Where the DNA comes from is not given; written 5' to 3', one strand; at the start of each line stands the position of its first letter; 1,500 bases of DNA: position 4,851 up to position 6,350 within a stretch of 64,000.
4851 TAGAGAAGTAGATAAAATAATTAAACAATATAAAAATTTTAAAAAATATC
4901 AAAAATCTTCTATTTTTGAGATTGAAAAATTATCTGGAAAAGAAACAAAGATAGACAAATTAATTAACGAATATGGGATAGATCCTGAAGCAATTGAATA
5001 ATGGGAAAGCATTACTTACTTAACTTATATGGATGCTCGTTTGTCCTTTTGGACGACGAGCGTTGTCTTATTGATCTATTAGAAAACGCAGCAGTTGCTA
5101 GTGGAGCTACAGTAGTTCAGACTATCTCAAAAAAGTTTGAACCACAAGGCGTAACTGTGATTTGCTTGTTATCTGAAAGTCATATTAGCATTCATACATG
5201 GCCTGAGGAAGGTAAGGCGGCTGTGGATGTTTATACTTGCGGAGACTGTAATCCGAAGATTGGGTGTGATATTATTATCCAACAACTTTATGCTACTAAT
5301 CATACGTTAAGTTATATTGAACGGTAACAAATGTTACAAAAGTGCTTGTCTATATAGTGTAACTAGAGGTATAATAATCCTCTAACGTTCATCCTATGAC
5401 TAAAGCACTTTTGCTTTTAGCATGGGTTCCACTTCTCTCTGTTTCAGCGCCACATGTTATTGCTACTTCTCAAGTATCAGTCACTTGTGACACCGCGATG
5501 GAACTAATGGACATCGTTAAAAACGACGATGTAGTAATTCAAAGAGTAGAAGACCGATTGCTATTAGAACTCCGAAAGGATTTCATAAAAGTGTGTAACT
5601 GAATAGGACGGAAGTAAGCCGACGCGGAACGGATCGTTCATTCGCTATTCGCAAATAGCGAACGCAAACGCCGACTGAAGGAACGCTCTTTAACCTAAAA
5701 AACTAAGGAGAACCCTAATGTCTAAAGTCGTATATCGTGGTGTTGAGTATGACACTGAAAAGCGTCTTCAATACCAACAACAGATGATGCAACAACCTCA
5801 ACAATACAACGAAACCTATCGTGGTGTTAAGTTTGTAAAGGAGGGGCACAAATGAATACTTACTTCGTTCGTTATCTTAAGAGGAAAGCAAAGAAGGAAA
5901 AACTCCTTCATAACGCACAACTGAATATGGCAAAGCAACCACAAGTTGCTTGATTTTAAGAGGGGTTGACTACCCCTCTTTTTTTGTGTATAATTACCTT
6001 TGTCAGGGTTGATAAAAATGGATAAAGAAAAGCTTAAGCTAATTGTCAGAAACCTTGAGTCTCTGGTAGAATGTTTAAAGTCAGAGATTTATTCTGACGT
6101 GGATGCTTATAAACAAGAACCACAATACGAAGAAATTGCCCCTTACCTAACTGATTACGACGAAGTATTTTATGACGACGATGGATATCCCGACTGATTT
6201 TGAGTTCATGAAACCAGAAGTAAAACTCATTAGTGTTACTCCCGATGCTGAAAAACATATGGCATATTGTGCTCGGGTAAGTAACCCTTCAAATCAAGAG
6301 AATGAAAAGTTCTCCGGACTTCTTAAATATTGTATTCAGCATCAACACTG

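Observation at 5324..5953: Glutamine riboswitch whose P2 loop appears to contain a whole 68-codon ORF, upstream of a DUF4278 (IF17-like) peptide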

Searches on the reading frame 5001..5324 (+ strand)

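Call 6: search_protein_families(library=pfam, proteins=[window:5001-5324:+], max_evalue=1)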
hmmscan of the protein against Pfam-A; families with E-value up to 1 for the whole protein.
window:5001-5324:+ (108 aa): 1 family
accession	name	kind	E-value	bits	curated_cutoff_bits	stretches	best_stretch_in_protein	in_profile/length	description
PF02675.21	AdoMet_dc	-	4.8e-35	120.6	25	1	4-108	1-106/107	S-adenosylmethionine decarboxylase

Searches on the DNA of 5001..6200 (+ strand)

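Call 4: search_rna_families(source=window, start=5300, end=6000, threshold=evalue, max_evalue=10, show_alignments=6)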
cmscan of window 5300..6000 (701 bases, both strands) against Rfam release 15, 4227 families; matches with E-value up to 10: 6.
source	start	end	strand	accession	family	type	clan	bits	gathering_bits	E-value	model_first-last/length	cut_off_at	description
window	5633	5689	+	RF01739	Glutamine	Cis-reg; riboswitch;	-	33.1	35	2.9e-05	1-53/53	no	Glutamine riboswitch aptamer (glnA leader)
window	5932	5983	+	RF01403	STnc290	Gene; sRNA;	-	24.1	60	0.084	1-65/65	no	STnc290 Hfq binding RNA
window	5335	5417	-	RF03095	RAGATH-17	Gene; sRNA;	-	22.3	102.3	2.7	1-96/96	no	RAGATH-17 RNA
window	5674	5712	+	RF00522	PreQ1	Cis-reg; riboswitch;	-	17.5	39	0.69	1-45/45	no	PreQ1 (pre queuosine) riboswitch aptamer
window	5885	5992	+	RF00558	L20_leader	Cis-reg; leader;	-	17.4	58.7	1.1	1-127/127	no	Ribosomal protein L20 leader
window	5733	5811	-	RF00046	snoR30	Gene; snRNA; snoRNA; CD-box;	CL00073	16.1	60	1.8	1-96/96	no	Small nucleolar RNA R30/Z108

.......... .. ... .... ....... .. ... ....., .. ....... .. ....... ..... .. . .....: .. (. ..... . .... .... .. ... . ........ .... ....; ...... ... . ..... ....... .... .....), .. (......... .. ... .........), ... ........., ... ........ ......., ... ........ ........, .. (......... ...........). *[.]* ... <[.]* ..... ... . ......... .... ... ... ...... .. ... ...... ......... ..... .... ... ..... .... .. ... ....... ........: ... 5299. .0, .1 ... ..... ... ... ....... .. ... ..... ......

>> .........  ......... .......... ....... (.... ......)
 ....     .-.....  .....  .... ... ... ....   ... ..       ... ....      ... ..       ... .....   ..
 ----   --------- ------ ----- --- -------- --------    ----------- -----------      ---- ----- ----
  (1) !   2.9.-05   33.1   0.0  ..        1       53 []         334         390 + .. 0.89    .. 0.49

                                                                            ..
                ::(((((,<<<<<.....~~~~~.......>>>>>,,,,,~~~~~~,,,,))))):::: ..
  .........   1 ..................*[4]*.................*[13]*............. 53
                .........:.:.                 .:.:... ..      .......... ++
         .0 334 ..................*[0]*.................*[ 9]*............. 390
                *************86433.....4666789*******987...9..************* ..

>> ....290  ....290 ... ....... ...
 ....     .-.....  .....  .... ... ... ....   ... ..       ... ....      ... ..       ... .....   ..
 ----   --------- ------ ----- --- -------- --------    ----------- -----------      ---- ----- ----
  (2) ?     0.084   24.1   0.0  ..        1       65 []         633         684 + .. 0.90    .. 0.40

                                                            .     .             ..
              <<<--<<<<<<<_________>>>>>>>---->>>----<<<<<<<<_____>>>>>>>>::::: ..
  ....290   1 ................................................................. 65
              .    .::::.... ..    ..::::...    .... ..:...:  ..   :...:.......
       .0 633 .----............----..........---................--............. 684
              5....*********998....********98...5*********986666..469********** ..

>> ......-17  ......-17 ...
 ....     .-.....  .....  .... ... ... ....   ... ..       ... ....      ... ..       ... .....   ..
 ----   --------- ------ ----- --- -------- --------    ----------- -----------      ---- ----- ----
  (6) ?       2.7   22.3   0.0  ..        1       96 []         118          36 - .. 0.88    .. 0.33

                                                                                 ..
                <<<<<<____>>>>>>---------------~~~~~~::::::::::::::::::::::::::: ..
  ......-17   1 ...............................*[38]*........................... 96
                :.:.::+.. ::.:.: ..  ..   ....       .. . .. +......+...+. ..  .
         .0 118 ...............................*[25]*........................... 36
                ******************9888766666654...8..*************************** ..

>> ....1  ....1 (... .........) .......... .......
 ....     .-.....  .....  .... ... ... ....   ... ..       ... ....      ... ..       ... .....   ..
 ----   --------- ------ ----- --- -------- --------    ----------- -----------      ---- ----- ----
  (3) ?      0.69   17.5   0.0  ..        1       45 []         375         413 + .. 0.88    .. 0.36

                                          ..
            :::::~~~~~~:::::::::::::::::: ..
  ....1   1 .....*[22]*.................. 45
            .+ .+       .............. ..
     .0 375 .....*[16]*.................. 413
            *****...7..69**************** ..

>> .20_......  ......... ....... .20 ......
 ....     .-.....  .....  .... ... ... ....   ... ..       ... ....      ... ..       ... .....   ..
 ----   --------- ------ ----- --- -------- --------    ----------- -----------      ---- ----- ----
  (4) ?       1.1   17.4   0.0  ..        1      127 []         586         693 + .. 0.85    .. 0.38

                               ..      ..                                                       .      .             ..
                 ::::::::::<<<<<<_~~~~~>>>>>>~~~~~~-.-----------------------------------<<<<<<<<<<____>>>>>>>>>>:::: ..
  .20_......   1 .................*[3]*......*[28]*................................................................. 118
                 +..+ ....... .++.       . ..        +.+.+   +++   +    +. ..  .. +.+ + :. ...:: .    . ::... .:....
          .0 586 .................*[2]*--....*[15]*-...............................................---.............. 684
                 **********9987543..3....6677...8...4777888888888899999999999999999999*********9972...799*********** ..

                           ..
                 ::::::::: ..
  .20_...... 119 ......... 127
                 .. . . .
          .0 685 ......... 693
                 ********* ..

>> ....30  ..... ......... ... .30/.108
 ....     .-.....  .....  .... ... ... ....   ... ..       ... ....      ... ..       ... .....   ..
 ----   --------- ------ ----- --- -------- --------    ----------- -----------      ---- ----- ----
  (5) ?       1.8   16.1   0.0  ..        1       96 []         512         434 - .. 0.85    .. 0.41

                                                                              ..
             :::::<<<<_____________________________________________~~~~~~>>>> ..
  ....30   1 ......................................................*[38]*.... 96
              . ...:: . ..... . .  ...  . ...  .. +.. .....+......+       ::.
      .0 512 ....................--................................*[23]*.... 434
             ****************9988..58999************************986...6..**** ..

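Call 7: search_dna_similar(query=window:5001-6200:+, collection=phages, mode=distant, max_rows=40)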
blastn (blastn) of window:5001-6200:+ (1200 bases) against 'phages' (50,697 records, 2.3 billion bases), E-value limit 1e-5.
Records with a match: 96; places in all: 96; records where one place covers at least 80% of the query: 0.
Best place of each record, by identity: 90-95% 5; 80-90% 4; 60-80% 87.
By first word of the organism name: Synechococcus 66; Cyanophage 14; Prochlorococcus 8; Marine 6; Bacillus 2.
By host as written in the record: Synechococcus 20; - 18; Synechococcus sp. 14; Synechococcus sp. WH8102 11; Synechococcus sp. WH7803 10; Synechococcus sp. WH 7803 3; Synechococcus sp. KCZYC6 2; Synechococcus sp. SynWH7803 2; and 9 more.
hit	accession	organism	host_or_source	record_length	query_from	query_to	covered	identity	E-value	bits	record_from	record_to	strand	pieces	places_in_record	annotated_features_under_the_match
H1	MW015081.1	Synechococcus phage S-SRM01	Synechococcus sp. KCZYC6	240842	653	1122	39%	75.3%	6e-81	307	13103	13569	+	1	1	hypothetical protein (x4)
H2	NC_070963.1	Synechococcus phage S-SRM01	Synechococcus sp. KCZYC6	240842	653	1122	39%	75.3%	6e-81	307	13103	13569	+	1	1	hypothetical protein (x4)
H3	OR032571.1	Synechococcus phage DSL-LC02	Synechococcus sp.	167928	603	855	20%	86.9%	2e-56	289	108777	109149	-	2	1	hypothetical protein (x2)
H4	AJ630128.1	Synechococcus phage S-PM2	Synechococcus sp. SynWH7803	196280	133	760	22%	77.9%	1e-32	213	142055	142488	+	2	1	SpeD: SpeD | Hypothetical-Protein | belonging to T4-LIKE GC: 872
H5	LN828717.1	Synechococcus phage S-PM2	-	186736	133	760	22%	77.9%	1e-32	213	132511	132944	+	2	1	SpeD: SpeD | hypothetical protein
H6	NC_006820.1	Synechococcus phage S-PM2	Synechococcus sp. SynWH7803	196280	133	760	22%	77.9%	1e-32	213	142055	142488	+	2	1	SpeD: S-adenosylmethionine decarboxylase | Hypothetical-Protein | belonging to T4-LIKE GC: 872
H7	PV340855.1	Synechococcus phage Sf-FR1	Synechococcus sp. WH8102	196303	1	244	20%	68.0%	2e-11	78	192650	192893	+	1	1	adenosylmethionine decarboxylase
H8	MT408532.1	Synechococcus phage SynMITS9220M01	Synechococcus sp. MIT S9220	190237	958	1193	20%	68.4%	1e-14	88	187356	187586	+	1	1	hypothetical protein | thymidylate synthase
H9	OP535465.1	Synechococcus phage S-CREM1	Synechococcus sp. CB0101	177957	605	758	13%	85.7%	2e-41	177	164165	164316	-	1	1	riboswitch | hypothetical protein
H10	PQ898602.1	Synechococcus phage S-SCSM2R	Synechococcus sp. WH7803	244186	130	288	13%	76.3%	7e-23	114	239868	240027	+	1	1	SpeD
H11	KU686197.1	Synechococcus phage S-CAM3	Synechococcus sp.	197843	959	1118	13%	70.8%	1e-6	62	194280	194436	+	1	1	hypothetical protein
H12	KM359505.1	Prochlorococcus phage P-TIM68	Prochlorococcus sp. MIT9515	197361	605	759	13%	72.3%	2e-11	78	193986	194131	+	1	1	hypothetical protein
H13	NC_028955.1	Prochlorococcus phage P-TIM68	Prochlorococcus sp. MIT9515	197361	605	759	13%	72.3%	2e-11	78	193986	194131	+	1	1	hypothetical protein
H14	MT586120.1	Synechococcus phage S-CAM7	Synechococcus sp. WH 7803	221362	607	758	13%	70.8%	5e-6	60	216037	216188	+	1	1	hypothetical protein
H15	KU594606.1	Cyanophage S-RIM32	Synechococcus sp.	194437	133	276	12%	74.5%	3e-15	90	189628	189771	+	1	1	S-adenosylmethionine decarboxylase proenzyme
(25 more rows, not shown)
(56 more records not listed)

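Call 9: get_annotated_region(hit=H6, flank=600)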
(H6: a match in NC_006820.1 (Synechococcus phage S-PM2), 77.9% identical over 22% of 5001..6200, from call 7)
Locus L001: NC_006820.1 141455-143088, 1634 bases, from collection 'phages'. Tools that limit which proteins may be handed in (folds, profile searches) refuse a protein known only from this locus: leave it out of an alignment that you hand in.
description: Synechococcus phage S-PM2, complete genome.
organism: Synechococcus phage S-PM2 (NCBI taxid 238854)
taxonomy: Viruses; Duplodnaviria; Heunggongvirae; Uroviricota; Caudoviricetes; Kyanoviridae; Nodensvirus; Nodensvirus spm2
host: Synechococcus sp. SynWH7803; source: sea water; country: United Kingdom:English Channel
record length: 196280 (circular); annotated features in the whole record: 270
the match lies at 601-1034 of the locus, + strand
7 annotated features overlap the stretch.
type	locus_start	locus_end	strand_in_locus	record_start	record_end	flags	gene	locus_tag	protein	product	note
CDS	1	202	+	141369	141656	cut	-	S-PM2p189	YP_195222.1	Hypothetical-Protein | belonging to T4-LIKE GC: 314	T4-LIKE GC: 314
CDS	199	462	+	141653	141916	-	-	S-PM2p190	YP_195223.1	Hypothetical-Protein | belonging to T4-LIKE GC: 871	T4-LIKE GC: 871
CDS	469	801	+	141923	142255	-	SpeD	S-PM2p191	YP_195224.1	S-adenosylmethionine decarboxylase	T4-LIKE GC: 411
CDS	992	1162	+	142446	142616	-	-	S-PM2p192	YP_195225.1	Hypothetical-Protein | belonging to T4-LIKE GC: 872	T4-LIKE GC: 872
CDS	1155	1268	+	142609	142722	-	-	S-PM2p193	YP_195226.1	Hypothetical-Protein | belonging to T4-LIKE GC: 873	T4-LIKE GC: 873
CDS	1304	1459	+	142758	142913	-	-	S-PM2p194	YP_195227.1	Hypothetical-Protein | belonging to T4-LIKE GC: 874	T4-LIKE GC: 874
CDS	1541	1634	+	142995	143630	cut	Td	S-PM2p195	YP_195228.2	thymidylate synthase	T4-LIKE GC: 318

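Call 10: get_annotated_region(hit=H3, flank=800)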
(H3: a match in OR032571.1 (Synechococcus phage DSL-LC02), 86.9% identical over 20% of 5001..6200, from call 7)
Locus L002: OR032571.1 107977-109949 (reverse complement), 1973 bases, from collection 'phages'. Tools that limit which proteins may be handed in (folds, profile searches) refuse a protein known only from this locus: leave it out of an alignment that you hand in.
description: Synechococcus phage DSL-LC02, complete genome.
organism: Synechococcus phage DSL-LC02 (NCBI taxid 3058947)
taxonomy: Viruses; Duplodnaviria; Heunggongvirae; Uroviricota; Caudoviricetes; Kyanoviridae
host: Synechococcus sp.; source: water sample of Dishui Lake; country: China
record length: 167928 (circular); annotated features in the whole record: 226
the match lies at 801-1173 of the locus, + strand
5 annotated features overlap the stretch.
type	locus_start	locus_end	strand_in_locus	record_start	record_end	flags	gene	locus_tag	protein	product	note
CDS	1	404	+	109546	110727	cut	-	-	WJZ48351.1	ribonucleotide-diphosphate reductase subunit beta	-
CDS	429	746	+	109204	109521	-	-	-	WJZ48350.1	hypothetical protein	-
CDS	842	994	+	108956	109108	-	-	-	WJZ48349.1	hypothetical protein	-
CDS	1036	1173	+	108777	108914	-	-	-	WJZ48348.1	hypothetical protein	-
CDS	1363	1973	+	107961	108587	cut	-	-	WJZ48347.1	hypothetical protein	-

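Call 11: get_annotated_region(hit=H9, flank=800)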
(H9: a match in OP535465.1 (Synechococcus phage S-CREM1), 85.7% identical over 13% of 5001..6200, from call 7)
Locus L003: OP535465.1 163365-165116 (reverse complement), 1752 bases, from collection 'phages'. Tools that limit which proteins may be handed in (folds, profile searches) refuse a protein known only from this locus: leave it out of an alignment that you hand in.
description: Synechococcus phage S-CREM1, complete genome.
organism: Synechococcus phage S-CREM1 (NCBI taxid 2982919)
taxonomy: Viruses; Duplodnaviria; Heunggongvirae; Uroviricota; Caudoviricetes; Kyanoviridae
host: Synechococcus sp. CB0101; source: -; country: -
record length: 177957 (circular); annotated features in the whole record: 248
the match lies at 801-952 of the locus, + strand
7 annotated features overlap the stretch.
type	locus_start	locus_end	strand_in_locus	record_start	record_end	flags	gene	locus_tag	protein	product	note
CDS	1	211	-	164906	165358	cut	-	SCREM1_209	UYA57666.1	heat shock protein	heat shock protein; molecular chaperone IbpA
CDS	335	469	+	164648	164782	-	-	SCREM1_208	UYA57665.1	hypothetical protein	-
CDS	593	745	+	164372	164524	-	-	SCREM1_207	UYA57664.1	hypothetical protein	-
regulatory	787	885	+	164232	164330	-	-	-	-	riboswitch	glnA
CDS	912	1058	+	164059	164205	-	-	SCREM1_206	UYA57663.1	hypothetical protein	-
CDS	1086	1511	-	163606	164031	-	-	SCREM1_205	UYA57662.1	translation repressor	-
CDS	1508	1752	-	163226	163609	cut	-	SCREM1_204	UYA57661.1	clamp loader small subunit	-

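Call 29: search_rna_families(sources=[L001, L002, L003, L022, L036], threshold=evalue, max_evalue=0.01, show_alignments=3)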
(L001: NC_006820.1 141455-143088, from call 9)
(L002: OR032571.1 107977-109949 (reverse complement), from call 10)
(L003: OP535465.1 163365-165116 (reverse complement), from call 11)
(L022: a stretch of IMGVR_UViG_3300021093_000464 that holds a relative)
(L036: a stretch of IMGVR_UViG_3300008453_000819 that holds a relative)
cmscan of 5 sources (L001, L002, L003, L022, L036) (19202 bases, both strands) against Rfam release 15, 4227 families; matches with E-value up to 0.01: 3.
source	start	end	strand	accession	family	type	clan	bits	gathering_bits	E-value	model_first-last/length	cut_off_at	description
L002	788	833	+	RF01739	Glutamine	Cis-reg; riboswitch;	-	35.6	35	0.00016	1-53/53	no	Glutamine riboswitch aptamer (glnA leader)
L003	829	885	+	RF01739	Glutamine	Cis-reg; riboswitch;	-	33.5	35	0.00061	1-53/53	no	Glutamine riboswitch aptamer (glnA leader)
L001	905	961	+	RF01739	Glutamine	Cis-reg; riboswitch;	-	33.3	35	0.00072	1-53/53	no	Glutamine riboswitch aptamer (glnA leader)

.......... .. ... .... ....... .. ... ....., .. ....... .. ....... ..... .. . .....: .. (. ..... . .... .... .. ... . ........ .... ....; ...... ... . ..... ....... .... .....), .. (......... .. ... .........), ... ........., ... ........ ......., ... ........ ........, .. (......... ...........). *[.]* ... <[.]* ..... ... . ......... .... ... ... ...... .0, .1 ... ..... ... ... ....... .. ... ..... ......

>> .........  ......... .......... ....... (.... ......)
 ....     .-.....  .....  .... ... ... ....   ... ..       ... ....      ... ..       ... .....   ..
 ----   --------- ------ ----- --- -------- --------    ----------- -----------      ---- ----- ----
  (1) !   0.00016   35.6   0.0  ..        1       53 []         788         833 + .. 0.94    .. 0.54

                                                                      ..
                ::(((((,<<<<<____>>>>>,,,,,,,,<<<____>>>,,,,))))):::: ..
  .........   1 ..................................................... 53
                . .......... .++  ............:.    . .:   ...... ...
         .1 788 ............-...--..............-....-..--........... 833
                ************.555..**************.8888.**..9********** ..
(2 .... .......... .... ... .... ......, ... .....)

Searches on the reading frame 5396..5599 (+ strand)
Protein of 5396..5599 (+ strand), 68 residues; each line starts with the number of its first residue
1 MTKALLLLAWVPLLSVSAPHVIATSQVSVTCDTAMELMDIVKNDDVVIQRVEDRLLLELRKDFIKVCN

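Call 6: search_protein_families(library=pfam, proteins=[window:5396-5599:+], max_evalue=1)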
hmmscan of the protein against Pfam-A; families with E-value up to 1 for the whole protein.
window:5396-5599:+ (68 aa): 2 families
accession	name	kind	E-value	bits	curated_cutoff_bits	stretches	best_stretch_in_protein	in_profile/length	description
PF21956.1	DUF6922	-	0.089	12.7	27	1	32-51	8-27/52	Family of unknown function (DUF6922)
PF16583.11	ZirS_C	-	0.1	12.6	26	1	10-48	24-59/145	Zinc-regulated secreted antivirulence protein C-terminal domain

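Call 8: search_dna_similar(query=window:5396-5599:+, collection=phages, mode=protein, max_rows=40, max_evalue=0.01)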
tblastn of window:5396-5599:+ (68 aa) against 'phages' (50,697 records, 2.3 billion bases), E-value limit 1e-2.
No match.

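Call 17: find_homologous_proteins(query=window:5396-5599:+, max_evalue=0.01)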
Query window:5396-5599:+ (68 aa): 253 proteins with E <= 0.01 among 254 candidates; the best 120 are listed.
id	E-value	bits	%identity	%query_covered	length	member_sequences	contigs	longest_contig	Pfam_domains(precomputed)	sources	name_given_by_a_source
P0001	1.6e-32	127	96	100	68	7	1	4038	-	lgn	-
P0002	1.3e-31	125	91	100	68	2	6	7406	-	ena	-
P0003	1.5e-31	124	93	100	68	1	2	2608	-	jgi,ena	jgi:hypothetical protein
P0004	1.5e-31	124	93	100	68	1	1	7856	-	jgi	-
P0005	2.9e-31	123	93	100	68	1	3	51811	-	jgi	jgi:hypothetical protein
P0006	3.0e-31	123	91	100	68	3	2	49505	-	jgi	jgi:hypothetical protein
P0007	4.5e-31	123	91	100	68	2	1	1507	-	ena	-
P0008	4.6e-31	123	91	100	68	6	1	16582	-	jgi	jgi:hypothetical protein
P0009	1.6e-30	121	91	100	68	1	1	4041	-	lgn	-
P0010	4.1e-30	120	87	100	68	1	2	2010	-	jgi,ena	jgi:hypothetical protein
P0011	3.2e-29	117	85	100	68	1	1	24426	-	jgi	jgi:hypothetical protein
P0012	3.1e-28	114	87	100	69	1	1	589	-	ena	-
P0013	7.2e-28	113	82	100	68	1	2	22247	-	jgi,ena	jgi:hypothetical protein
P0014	1.4e-27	112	81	100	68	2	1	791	-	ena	-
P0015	3.3e-27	111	85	99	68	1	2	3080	-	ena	-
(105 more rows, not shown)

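Call 69: search_protein_families(library=phrogs, proteins=[window:5396-5599:+], max_evalue=0.01)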
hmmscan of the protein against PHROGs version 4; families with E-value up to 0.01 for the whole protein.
window:5396-5599:+ (68 aa): 0 families

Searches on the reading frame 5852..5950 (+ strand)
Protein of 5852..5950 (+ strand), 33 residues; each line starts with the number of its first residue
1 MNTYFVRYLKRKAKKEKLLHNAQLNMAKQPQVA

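Call 6: search_protein_families(library=pfam, proteins=[window:5852-5950:+], max_evalue=1)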
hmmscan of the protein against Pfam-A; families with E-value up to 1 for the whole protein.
window:5852-5950:+ (33 aa): 1 family
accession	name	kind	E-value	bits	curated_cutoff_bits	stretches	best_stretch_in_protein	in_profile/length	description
PF12770.12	CHAT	-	0.1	12.5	24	1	3-31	243-271/289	CHAT domain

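Call 69: search_protein_families(library=phrogs, proteins=[window:5852-5950:+], max_evalue=0.01)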
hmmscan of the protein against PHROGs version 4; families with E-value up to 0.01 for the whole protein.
window:5852-5950:+ (33 aa): 0 families
